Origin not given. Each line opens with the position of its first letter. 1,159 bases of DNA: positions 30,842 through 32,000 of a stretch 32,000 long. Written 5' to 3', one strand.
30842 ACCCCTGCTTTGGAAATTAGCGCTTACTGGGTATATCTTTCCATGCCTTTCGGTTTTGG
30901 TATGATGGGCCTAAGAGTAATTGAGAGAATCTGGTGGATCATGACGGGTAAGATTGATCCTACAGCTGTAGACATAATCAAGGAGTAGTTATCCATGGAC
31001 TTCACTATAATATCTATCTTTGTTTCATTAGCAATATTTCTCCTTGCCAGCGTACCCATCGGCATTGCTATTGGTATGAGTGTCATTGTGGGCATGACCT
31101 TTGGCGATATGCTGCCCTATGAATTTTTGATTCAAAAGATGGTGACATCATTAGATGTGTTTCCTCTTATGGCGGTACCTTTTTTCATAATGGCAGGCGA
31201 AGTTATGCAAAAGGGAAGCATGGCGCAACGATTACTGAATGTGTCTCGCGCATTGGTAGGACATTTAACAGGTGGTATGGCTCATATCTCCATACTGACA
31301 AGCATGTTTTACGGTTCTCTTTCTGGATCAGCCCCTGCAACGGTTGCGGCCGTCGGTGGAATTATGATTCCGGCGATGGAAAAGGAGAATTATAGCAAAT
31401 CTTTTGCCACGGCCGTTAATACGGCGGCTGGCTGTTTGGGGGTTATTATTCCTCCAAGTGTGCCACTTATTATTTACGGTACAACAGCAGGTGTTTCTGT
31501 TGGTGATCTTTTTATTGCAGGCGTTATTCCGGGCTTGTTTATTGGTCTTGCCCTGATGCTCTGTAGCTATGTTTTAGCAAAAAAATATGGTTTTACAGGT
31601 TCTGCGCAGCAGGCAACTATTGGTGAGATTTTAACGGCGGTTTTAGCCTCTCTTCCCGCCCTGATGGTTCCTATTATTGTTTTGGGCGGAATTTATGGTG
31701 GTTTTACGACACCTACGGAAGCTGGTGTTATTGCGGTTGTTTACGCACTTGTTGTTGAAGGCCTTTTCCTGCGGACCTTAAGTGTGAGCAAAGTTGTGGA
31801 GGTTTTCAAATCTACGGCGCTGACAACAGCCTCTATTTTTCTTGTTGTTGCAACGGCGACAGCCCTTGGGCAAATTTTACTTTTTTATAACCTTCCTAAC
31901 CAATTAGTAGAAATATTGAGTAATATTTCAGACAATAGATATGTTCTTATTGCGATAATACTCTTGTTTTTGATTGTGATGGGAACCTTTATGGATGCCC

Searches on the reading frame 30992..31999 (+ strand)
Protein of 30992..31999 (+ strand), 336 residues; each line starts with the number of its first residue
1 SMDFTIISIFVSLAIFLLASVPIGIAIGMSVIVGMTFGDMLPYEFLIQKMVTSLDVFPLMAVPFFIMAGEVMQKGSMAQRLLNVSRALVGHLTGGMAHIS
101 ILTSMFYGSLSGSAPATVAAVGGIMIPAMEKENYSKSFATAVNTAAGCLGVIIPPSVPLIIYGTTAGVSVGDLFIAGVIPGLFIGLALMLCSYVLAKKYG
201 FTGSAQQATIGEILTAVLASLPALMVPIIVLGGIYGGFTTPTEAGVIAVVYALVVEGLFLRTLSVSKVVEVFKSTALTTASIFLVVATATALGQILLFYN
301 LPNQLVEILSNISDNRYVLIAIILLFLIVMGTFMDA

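Call 39: search_protein_families(library=ncbifam, proteins=[window:30992-31999:+], max_evalue=0.01)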
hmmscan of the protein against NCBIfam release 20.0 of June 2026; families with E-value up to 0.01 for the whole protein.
window:30992-31999:+ (336 aa): 3 families
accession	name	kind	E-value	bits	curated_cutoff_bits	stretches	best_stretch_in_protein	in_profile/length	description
TIGR00786.1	dctM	subfamily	1.3e-93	314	268.45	1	21-336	2-316/405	TRAP transporter large permease subunit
NF011634.1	PRK15060.1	equivalog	2.7e-60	204.6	800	1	10-335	7-331/425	2,3-diketo-L-gulonate TRAP transporter large permease YiaN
TIGR02123.1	TRAP_fused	subfamily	1.3e-20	73.7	320.65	1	61-330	170-444/615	TRAP transporter fused permease subunit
